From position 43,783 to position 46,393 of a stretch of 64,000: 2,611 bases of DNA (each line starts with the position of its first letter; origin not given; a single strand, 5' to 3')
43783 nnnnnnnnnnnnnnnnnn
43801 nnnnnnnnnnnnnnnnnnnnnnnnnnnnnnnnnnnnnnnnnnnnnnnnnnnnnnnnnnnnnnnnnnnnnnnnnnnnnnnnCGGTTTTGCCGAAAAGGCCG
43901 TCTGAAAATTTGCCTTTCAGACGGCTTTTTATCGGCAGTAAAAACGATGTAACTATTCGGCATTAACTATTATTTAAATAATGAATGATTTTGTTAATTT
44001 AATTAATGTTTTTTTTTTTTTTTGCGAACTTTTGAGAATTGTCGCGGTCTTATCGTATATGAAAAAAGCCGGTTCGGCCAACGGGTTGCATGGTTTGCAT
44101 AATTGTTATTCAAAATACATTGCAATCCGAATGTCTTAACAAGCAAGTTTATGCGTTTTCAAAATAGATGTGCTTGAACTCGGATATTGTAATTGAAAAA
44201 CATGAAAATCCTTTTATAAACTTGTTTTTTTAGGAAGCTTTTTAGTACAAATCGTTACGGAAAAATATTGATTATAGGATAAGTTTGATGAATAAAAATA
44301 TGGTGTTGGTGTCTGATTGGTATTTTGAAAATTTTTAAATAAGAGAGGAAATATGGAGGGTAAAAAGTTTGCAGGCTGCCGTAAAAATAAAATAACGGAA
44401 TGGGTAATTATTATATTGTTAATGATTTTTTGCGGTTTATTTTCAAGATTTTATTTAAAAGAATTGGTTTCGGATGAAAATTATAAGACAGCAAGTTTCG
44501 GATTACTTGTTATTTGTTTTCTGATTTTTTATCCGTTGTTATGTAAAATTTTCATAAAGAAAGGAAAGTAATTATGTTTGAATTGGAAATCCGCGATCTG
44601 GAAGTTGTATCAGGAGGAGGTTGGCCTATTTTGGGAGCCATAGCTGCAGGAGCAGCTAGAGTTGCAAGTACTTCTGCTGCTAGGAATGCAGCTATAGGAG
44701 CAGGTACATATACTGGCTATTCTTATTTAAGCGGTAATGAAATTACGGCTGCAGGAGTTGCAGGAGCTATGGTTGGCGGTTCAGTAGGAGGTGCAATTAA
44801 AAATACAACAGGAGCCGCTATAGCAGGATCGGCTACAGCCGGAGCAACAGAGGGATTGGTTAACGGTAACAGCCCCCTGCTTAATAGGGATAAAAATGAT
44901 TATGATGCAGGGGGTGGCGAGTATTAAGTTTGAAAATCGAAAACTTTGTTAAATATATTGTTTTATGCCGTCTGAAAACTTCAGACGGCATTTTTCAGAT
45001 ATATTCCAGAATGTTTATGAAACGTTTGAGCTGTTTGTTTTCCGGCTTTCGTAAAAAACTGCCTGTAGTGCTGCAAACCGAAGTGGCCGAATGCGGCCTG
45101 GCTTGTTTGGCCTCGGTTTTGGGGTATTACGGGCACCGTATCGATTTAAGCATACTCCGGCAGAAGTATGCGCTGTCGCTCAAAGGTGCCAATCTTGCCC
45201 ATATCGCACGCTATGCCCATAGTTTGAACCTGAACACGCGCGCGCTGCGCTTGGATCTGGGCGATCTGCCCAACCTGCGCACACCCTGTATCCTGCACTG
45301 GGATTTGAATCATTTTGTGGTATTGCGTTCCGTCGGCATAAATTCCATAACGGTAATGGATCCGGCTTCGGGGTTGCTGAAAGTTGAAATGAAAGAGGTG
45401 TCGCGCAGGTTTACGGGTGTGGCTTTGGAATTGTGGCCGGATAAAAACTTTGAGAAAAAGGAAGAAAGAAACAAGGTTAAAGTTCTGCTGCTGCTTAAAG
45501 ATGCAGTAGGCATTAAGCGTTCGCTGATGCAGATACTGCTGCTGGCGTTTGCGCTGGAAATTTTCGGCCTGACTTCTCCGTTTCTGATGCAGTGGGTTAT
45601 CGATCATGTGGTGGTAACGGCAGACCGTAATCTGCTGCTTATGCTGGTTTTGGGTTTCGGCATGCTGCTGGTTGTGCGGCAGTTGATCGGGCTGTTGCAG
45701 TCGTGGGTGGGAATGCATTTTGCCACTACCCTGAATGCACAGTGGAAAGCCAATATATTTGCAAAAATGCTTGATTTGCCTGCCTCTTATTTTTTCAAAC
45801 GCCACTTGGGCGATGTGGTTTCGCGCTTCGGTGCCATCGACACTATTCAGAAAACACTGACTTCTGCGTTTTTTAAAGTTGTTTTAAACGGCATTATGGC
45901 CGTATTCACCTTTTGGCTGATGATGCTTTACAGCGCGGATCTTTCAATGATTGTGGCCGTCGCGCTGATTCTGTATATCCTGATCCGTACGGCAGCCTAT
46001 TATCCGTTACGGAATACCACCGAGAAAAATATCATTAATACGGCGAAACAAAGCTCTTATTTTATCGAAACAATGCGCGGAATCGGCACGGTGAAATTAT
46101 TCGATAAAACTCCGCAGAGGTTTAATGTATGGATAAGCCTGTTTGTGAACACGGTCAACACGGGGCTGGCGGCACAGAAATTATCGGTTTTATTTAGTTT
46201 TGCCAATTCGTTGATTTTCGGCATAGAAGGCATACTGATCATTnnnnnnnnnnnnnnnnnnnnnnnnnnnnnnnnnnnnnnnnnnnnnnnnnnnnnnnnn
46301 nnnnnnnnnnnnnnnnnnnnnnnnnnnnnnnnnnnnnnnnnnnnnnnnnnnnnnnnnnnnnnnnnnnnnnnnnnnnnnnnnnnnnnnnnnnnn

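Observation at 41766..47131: Two CvaB-like exporters whose 3' ~870 bp are nucleotide-identical while the peptidase/TM halves are diverged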

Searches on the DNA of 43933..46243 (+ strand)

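Call 25: search_dna_similar(query=window:43933-46243:+, collection=plasmids, mode=distant, max_rows=10)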
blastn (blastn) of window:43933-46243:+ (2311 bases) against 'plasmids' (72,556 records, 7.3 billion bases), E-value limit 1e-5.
Records with a match: 36; places in all: 38; records where one place covers at least 80% of the query: 0.
Best place of each record, by identity: 90-95% 2; 80-90% 6; 60-80% 28.
By first word of the organism name: Pantoea 18; Acinetobacter 7; Klebsiella 4; Neisseria 2; Duffyella 2; Burkholderia 1; Ralstonia 1; Janthinobacterium 1.
By predicted mobility (MOB-suite, as given by PLSDB): non-mobilizable 21; conjugative 10; mobilizable 5.
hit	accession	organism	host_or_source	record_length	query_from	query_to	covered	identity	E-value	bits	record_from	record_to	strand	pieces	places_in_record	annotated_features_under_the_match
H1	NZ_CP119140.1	Neisseria gonorrhoeae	Homo sapiens,whole organism,blood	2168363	1121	2248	49%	65.2%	6e-58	233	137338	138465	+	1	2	none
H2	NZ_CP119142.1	Neisseria gonorrhoeae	Homo sapiens,whole organism,synovial ...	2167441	1121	2248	49%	65.2%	6e-58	233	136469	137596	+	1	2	none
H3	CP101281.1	Burkholderia sp. FXe9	bacteria,soil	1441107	1344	1929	17%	68.5%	3e-11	142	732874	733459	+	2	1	peptidase domain-containing ABC transporter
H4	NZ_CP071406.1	Pantoea deleyi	mushroom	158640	1349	1695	15%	66.2%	3e-11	79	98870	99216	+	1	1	peptidase domain-containing ABC transporter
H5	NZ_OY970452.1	Pantoea sp. Nvir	-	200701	1155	1393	10%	67.5%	4e-10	75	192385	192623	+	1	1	peptidase domain-containing ABC transporter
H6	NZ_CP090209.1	Pantoea agglomerans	pure culture,Braised chicken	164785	1231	1389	7%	71.3%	4e-10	75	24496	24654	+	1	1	peptidase domain-containing ABC transporter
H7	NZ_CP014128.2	Pantoea vagans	Homo sapiens,wound swab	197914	1244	1393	6%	72.2%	1e-10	77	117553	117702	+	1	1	peptidase domain-containing ABC transporter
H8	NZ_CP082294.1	Pantoea alfalfae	Medicago,single cell,alfalfa seeds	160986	1244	1393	6%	70.2%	2e-6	64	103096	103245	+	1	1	peptidase domain-containing ABC transporter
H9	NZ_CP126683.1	Pantoea agglomerans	mixed culture,Flour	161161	1244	1393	6%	70.2%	2e-6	64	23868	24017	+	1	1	peptidase domain-containing ABC transporter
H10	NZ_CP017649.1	Acinetobacter baumannii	Homo sapiens,cell culture,sputum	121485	1761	1884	5%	71.0%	2e-6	63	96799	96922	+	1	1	peptidase domain-containing ABC transporter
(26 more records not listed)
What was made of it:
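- Tried and rejected: Only distant PCAT-gene matches appeared, at 65-72% over part of the query (call 25), so there is no sign of plasmid origin.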

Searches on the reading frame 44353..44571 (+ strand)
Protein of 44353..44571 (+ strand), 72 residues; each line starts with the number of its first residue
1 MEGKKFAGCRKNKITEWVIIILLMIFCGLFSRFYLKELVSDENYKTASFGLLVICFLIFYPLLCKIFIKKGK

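Call 7: search_protein_families(library=pfam, proteins=[window:44353-44571:+])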
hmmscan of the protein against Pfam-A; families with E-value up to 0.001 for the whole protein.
window:44353-44571:+ (72 aa): 0 families

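Call 52: search_protein_families(library=ncbifam, proteins=[window:44353-44571:+], max_evalue=0.01)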
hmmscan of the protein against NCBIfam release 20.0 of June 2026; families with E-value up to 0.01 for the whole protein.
window:44353-44571:+ (72 aa): 0 families
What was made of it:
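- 44353..44571 (+): 72-aa ORF with two hydrophobic helices; putative immunity protein (inferred); not annotated at NCBI. No family hit (calls 7, 52).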

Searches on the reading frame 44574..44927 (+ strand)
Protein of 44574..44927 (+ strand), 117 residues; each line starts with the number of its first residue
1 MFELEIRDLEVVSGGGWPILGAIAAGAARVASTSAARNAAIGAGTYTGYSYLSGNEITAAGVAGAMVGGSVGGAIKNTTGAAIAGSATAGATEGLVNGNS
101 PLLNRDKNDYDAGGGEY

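Call 7: search_protein_families(library=pfam, proteins=[window:44574-44927:+])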
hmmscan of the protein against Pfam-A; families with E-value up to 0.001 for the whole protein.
window:44574-44927:+ (117 aa): 0 families

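Call 24: find_homologous_proteins(query=window:44574-44924:+, max_evalue=0.001)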
Query window:44574-44924:+ (117 aa): 1 proteins with E <= 0.001 among 1086 candidates.
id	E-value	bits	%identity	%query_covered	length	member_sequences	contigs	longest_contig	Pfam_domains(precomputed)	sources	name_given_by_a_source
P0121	4.1e-63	228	100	100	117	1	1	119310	-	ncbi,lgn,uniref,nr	ncbi:hypothetical protein [Neisseria sp.]|uniref:hypothetical protein n=1 Tax=Neisseria sp. TaxID=19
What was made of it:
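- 44574..44927 (+): 117-aa double-glycine-leader precursor; mature part 102 aa, 9.6 kDa, Gly/Ala-rich (class II microcin-like). Orphan among 5.8 billion protein clusters (call 24).
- Tried and rejected: I looked for relatives of the 117-aa peptide and found only itself (call 24).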

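Call 26: find_encoding_contigs(protein=P0121, flank=10000, max_places=10)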
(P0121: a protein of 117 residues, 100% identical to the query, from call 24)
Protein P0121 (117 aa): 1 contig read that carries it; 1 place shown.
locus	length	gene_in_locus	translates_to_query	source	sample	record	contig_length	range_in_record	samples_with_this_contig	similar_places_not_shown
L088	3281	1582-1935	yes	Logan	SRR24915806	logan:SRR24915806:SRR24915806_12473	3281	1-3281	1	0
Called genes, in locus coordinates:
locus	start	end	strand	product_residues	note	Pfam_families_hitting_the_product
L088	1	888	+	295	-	?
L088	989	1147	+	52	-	-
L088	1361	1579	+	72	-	-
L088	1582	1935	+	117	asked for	-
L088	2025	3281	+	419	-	?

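Call 52: search_protein_families(library=ncbifam, proteins=[window:44574-44927:+], max_evalue=0.01)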
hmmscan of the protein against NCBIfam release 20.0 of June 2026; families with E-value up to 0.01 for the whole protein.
window:44574-44927:+ (117 aa): 0 families
